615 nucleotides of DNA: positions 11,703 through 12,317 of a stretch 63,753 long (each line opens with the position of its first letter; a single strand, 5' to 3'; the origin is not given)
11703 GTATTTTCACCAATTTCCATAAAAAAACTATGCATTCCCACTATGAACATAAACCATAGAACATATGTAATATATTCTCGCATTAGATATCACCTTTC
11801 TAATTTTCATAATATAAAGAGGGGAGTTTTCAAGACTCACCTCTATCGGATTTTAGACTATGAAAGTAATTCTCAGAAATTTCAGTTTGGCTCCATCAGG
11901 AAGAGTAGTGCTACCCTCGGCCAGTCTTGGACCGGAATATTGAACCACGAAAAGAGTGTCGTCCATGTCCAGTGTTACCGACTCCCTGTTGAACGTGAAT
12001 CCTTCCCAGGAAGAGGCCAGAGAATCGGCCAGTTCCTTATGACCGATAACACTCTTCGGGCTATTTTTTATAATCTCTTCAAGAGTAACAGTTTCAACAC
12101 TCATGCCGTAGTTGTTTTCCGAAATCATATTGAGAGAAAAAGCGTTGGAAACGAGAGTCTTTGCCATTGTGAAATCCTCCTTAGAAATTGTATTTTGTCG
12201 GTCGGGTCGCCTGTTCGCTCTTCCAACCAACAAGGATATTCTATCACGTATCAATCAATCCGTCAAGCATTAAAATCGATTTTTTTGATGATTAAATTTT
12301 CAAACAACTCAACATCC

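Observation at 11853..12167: AcrIII-1-like (DUF1874) viral ring nuclease in cassette 2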

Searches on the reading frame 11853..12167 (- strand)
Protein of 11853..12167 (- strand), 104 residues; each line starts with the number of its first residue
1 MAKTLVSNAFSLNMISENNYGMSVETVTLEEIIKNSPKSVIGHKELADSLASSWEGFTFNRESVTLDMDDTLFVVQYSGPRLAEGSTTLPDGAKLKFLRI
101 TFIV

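Call 3: search_protein_families(library=pfam, proteins=[window:11853-12167:-], max_evalue=1)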
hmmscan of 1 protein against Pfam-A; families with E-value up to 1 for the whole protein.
window:11853-12167:- (104 aa): 1 family
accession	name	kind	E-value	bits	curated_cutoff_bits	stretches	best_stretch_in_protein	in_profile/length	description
PF08960.15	STIV_B116-like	-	0.00091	19.8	26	1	8-86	5-87/101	STIV B116-like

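Call 4: search_protein_families(library=phrogs, proteins=[window:11853-12167:-], max_evalue=1)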
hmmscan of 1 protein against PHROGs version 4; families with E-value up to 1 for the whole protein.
window:11853-12167:- (104 aa): 1 family
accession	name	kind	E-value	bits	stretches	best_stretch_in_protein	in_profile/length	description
phrog_5063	-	unknown function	6.5e-08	33.6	1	5-87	4-90/111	-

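Call 5: search_solved_structures(query=window:11853-12167:-, max_evalue=10, show_alignments=3)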
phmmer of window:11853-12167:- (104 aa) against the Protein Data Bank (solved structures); distinct sequences matched with E-value up to 10: 4.
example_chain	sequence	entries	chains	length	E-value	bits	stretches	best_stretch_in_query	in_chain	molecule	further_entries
2x4i_A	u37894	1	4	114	0.0001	25.8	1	2-91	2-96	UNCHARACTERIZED PROTEIN 114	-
6scf_A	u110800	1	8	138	0.00054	23.5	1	2-90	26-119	Uncharacterized protein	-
2hh9_A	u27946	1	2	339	1.4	12.6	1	18-82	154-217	Thiamin pyrophosphokinase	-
2g9z_A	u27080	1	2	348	1.5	12.5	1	18-82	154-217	thiamine pyrophosphokinase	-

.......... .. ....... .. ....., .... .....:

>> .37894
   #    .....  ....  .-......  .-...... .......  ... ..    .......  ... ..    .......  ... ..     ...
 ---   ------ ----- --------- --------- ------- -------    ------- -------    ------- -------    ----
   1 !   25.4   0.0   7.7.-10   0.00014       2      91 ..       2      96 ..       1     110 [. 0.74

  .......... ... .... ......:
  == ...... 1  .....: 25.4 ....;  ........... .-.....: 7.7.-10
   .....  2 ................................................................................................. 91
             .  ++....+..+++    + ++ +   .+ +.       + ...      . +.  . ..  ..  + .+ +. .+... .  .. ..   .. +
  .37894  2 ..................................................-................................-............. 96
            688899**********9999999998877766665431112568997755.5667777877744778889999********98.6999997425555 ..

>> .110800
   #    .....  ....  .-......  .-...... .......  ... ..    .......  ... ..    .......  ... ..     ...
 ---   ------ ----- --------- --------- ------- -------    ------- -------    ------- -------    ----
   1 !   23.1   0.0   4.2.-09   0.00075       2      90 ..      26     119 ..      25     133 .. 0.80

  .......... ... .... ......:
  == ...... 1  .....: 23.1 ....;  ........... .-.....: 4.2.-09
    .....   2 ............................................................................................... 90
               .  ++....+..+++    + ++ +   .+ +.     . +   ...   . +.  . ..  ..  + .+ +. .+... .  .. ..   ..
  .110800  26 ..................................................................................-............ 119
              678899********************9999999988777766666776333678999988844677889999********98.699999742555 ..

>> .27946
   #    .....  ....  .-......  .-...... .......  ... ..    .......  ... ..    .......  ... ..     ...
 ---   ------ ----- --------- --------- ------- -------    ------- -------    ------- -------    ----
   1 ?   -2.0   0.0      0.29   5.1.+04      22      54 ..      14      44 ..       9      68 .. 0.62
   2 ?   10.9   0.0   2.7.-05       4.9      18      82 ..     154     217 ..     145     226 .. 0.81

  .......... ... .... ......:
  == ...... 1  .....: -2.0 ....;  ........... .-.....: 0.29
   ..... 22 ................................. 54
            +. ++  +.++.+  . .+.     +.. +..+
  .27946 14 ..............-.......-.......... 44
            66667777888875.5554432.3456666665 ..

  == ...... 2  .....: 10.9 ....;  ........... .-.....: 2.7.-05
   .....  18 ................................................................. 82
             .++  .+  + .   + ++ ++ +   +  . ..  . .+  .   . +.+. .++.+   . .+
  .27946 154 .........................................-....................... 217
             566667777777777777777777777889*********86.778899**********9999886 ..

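Call 9: search_dna_similar(query=window:11853-12167:-, collection=phages, mode=protein, max_rows=30, max_evalue=0.01)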
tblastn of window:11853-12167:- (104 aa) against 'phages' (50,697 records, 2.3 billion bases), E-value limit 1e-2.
Records with a match: 4; places in all: 4; records where one place covers at least 80% of the query: 4.
Best place of each record, by identity: <60% 4.
By first word of the organism name: Thermoanaerobacterium 2; Caudoviricetes 2.
By host as written in the record: Thermoanaerobacterium saccharolyticum JW/SL-YS485 2; Methanobacteriales 2.
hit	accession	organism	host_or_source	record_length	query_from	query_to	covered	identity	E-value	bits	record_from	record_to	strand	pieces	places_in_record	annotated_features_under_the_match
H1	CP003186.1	Thermoanaerobacterium phage THSA-485A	Thermoanaerobacterium saccharolyticum ...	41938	5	101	93%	38.8%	2e-11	64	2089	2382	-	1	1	protein of unknown function DUF1874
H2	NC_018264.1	Thermoanaerobacterium phage THSA-485A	Thermoanaerobacterium saccharolyticum ...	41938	5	101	93%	38.8%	2e-11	64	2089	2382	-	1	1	protein of unknown function DUF1874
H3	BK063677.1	Caudoviricetes sp. vir080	Methanobacteriales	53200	8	102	91%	33.3%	7e-9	57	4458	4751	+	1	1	hypothetical protein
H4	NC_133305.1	Caudoviricetes sp. vir080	Methanobacteriales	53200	8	102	91%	33.3%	7e-9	57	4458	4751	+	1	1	hypothetical protein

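Call 10: find_homologous_proteins(query=window:11853-12167:-, max_evalue=0.001)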
Query window:11853-12167:- (104 aa): 34 proteins with E <= 0.001 among 37 candidates.
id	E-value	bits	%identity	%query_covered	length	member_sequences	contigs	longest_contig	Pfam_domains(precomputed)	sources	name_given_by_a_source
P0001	9.8e-60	216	100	100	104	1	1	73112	PF08960.17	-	-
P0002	1.6e-46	174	77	100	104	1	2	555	PF08960.17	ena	-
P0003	2.3e-46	174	77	100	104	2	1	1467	-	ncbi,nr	ncbi:MAG: hypothetical protein EOM05_11775 [Clostridia bacterium]|nr:hypothetical protein [Clostridi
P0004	7.7e-12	63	46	91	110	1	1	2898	PF08960.17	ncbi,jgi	jgi:hypothetical protein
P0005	1.5e-9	56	40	93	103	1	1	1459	PF08960.17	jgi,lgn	jgi:hypothetical protein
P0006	7.1e-9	54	44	89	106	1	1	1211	PF08960.17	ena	-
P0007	1.1e-8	53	41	89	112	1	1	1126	PF08960.17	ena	-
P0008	1.5e-8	53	43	89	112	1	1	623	PF08960.17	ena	-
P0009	1.9e-8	52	41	89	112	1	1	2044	PF08960.17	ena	-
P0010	2.0e-8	52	43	90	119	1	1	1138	PF08960.17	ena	-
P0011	2.3e-8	52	43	89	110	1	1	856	PF08960.17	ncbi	-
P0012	2.3e-8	52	43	88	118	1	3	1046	PF08960.17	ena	-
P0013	4.0e-8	51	42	89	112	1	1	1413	PF08960.17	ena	-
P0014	4.1e-8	51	43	89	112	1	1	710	PF08960.17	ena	-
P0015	4.4e-8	51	43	89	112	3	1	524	PF08960.17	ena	-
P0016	4.4e-8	51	41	89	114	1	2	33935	PF08960.17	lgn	-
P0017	4.4e-8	51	42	89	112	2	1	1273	PF08960.17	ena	-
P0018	5.9e-8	51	43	90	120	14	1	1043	PF08960.17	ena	-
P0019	6.6e-8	51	41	89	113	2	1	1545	PF08960.17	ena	-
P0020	6.8e-8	51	41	89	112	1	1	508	PF08960.17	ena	-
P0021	7.3e-8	50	41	89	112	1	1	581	PF08960.17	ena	-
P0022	1.1e-7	50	40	89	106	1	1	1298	PF08960.17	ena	-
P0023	1.3e-7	50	41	89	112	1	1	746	PF08960.17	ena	-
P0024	1.5e-7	49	40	89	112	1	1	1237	PF08960.17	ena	-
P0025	2.0e-7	49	40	90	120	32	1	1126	PF08960.17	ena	-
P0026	2.7e-7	49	41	89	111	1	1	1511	PF08960.17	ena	-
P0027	2.8e-7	49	40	90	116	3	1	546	PF08960.17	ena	-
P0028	3.2e-7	48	42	89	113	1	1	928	PF08960.17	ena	-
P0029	3.8e-7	48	40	90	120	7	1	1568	PF08960.17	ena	-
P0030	4.6e-7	48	39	90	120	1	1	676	PF08960.17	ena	-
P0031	5.2e-7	48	42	89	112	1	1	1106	PF08960.17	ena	-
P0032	1.2e-6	47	40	89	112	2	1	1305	PF08960.17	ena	-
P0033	3.4e-6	45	37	89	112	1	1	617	PF08960.17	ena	-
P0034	6.3e-6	44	39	90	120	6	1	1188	PF08960.17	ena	-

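Call 13: search_solved_structures(query=A1, max_evalue=1, show_alignments=4)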
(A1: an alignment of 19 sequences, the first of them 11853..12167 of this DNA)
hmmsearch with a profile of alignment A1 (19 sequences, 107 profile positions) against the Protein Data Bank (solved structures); distinct sequences matched with E-value up to 1: 4.
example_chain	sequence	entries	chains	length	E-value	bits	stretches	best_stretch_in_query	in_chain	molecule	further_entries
2j6b_A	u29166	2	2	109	1.1e-10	45.3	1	2-85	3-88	AFV3-109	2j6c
2x4i_A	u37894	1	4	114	1.7e-10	44.7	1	2-86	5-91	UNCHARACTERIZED PROTEIN 114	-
6scf_A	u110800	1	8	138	1.2e-08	38.7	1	2-86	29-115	Uncharacterized protein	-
2j85_A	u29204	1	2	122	5.3e-08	36.6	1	2-85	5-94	STIV B116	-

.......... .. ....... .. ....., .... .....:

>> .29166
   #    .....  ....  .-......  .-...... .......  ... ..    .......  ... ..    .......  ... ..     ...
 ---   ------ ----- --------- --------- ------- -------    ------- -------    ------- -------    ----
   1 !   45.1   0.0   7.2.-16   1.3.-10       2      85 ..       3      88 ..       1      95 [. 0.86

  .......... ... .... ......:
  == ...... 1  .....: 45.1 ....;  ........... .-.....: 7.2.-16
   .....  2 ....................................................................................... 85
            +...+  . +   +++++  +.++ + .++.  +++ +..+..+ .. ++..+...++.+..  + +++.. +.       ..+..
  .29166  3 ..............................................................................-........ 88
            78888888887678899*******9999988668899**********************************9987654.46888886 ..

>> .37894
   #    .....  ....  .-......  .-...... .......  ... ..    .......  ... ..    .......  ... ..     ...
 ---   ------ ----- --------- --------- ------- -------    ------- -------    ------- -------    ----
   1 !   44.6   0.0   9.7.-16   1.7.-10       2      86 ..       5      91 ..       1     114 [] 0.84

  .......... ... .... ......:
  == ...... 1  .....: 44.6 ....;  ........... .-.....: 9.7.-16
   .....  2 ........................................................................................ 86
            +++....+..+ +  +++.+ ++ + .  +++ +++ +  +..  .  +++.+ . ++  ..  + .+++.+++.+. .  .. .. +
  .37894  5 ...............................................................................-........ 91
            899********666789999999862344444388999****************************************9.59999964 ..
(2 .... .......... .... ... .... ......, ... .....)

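Call 21: predict_structure(alignment_id=A1)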
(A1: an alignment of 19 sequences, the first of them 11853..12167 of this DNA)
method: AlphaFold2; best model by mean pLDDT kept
length: 104 residues; sequences in the alignment: 19
mean_pLDDT: 81.8   pTM: 0.76
mean pLDDT of the five models: 81.8, 77.6, 69.7, 69.0, 68.8
residues with pLDDT >= 90: 14; 70-90: 75; 50-70: 15; < 50: 0
segments of 3 or more residues with pLDDT < 50: none
pLDDT, mean of each block of 10 residues (from residue 1): 84 81 91 80 74 66 81 88 83 89 83
secondary structure, 60 per line:
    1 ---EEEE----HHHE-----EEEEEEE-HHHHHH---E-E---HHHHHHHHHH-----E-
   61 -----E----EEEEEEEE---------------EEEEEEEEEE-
elements in order: E4-7 E21-27 H29-34 H44-53 E71-78 E94-103

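Call 25: fold_search(model_id=the predicted structure, library=pdb)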
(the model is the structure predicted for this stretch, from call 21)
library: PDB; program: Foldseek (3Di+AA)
matches with E <= 10: 77; with E <= 0.001: 11
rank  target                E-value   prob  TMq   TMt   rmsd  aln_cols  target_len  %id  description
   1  2j85_A                1.7e-05  1.00  0.69  0.62   3.4       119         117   23  B116 of Sulfolobus turreted icosahedral virus (STIV) (released 2006-11-02)
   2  6scf_F                2.2e-05  1.00  0.65  0.60   4.3       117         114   26  A viral anti-CRISPR subverts type III CRISPR immunity by rapid degradation of cyclic oligoadenylate (released 2019-10-30)
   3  2x4i_C                3.1e-05  1.00  0.65  0.68   3.9       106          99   26  ORF 114a from Sulfolobus islandicus rudivirus 1 (released 2010-07-21)
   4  6scf_E                3.3e-05  1.00  0.66  0.62   4.4       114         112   27  A viral anti-CRISPR subverts type III CRISPR immunity by rapid degradation of cyclic oligoadenylate (released 2019-10-30)
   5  6scf_A                3.9e-05  1.00  0.65  0.61   4.5       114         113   27  A viral anti-CRISPR subverts type III CRISPR immunity by rapid degradation of cyclic oligoadenylate (released 2019-10-30)
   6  2x4i_D                4.4e-05  1.00  0.65  0.66   4.0       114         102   26  ORF 114a from Sulfolobus islandicus rudivirus 1 (released 2010-07-21)
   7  6scf_C                7.1e-05  1.00  0.67  0.63   3.9       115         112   29  A viral anti-CRISPR subverts type III CRISPR immunity by rapid degradation of cyclic oligoadenylate (released 2019-10-30)
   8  2j85_B                1.1e-04  1.00  0.65  0.59   3.8       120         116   24  B116 of Sulfolobus turreted icosahedral virus (STIV) (released 2006-11-02)
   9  6scf_H                1.2e-04  1.00  0.64  0.62   4.3       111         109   27  A viral anti-CRISPR subverts type III CRISPR immunity by rapid degradation of cyclic oligoadenylate (released 2019-10-30)
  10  2x4i_A                1.4e-04  1.00  0.61  0.61   4.1       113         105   26  ORF 114a from Sulfolobus islandicus rudivirus 1 (released 2010-07-21)
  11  2x4i_B                1.9e-04  1.00  0.65  0.66   3.6       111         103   27  ORF 114a from Sulfolobus islandicus rudivirus 1 (released 2010-07-21)
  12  2j6b                  1.3e-02  1.00  0.67  0.65   3.8       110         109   18  crystal structure of AFV3-109, a highly conserved protein from crenarchaeal viruses (released 2007-02-20)
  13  8y7g_B                1.5e-02  1.00  0.66  0.15   3.9       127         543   12  Crystal structure of the Marinitoga sp. Csx1-Crn2 H495A mutant in complex with cyclic-tetraadenylate (cA4) (released 2024-07-17)
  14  8y7f_B                1.6e-02  1.00  0.69  0.23   3.2       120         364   15  Crystal structure of CARF domain-truncated Csx1-Crn2 from Marinitoga sp. (released 2024-07-17)
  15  8y7g_A                2.0e-02  1.00  0.64  0.15   4.1       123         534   14  Crystal structure of the Marinitoga sp. Csx1-Crn2 H495A mutant in complex with cyclic-tetraadenylate (cA4) (released 2024-07-17)
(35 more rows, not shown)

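Call 31: find_encoding_contigs(protein=P0001, flank=10000, max_places=3)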
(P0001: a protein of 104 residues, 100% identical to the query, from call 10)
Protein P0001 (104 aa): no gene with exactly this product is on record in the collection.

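Call 32: find_encoding_contigs(protein=P0003, flank=3000, max_places=3)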
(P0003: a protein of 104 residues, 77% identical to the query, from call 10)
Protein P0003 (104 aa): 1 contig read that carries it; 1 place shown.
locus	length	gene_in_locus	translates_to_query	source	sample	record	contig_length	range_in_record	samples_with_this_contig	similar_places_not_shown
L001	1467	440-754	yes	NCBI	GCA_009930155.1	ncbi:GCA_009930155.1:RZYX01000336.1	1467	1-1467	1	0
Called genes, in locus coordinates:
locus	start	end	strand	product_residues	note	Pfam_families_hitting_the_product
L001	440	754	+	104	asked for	-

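Call 34: find_encoding_contigs(protein=P0016, flank=10000, max_places=3)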
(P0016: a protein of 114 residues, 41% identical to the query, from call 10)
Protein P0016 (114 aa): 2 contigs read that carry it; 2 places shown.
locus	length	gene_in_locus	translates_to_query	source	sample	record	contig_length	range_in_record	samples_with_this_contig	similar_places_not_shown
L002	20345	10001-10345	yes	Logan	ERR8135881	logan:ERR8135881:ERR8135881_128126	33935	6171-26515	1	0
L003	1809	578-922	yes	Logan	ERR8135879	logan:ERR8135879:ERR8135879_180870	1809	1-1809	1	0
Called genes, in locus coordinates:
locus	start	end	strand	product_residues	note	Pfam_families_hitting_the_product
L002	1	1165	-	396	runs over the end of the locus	-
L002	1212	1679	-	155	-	-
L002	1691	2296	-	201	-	-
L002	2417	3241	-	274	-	PF01343:Peptidase_S49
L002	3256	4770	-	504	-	-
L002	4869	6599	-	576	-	PF05876:GpA_ATPase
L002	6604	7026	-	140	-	-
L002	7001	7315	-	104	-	-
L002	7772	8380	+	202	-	-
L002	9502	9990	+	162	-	-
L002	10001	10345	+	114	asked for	PF08960:STIV_B116-like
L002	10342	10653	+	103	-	-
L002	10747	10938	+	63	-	-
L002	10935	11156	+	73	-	-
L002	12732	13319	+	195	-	-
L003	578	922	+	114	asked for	PF08960:STIV_B116-like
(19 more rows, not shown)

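Call 35: find_encoding_contigs(protein=P0004, flank=3000, max_places=3)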
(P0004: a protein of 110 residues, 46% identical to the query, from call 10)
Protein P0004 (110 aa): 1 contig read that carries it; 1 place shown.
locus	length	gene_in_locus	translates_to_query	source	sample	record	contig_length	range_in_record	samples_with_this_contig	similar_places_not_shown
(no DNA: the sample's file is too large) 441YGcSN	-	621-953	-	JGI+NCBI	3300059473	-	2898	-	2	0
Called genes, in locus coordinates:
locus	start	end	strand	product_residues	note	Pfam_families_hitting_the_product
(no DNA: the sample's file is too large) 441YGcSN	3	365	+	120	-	?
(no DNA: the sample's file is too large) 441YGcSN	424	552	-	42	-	-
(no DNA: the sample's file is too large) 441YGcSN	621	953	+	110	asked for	PF08960:STIV_B116-like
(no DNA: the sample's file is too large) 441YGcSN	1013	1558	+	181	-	-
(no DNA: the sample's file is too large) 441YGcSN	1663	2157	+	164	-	PF13671:AAA_33 (weak)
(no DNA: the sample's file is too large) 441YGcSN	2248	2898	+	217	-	?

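Call 38: find_related_loci(query=A1, collection=viral_contigs, flank=5000)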
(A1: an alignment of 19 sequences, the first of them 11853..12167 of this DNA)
Query A1 (104 aa) in viral_contigs; peptide patterns used: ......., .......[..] (x = any residue, [..] = any of these).
90 stretches matched a pattern; 53 encode a relative of the query (tblastn E <= 1e-3); 53 distinct loci.
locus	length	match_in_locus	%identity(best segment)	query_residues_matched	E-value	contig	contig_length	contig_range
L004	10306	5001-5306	50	2-100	2e-22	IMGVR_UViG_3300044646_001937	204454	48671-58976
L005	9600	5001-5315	41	5-100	4e-19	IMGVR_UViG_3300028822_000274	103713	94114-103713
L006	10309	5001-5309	45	2-100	8e-19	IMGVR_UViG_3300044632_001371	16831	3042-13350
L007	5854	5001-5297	44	6-97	2e-18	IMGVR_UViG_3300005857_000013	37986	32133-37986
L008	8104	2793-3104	40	6-102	2e-17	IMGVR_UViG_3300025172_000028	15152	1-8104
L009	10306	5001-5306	38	3-100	7e-17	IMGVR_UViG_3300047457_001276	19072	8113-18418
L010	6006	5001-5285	40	4-100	1e-16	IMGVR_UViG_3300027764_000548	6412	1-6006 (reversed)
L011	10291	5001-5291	42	8-101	2e-16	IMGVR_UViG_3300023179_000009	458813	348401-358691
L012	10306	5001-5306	40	1-97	3e-16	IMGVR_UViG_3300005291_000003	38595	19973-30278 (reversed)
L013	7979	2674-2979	40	1-97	3e-16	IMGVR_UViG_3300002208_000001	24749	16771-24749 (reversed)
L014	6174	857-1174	38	5-101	3e-16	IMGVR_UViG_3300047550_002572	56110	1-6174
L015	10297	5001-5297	37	2-97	4e-16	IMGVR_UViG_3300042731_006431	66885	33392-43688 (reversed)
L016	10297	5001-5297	40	8-100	6e-16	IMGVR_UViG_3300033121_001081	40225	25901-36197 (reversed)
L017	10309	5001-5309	39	3-100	9e-16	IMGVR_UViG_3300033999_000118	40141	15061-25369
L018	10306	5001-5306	38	3-100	2e-15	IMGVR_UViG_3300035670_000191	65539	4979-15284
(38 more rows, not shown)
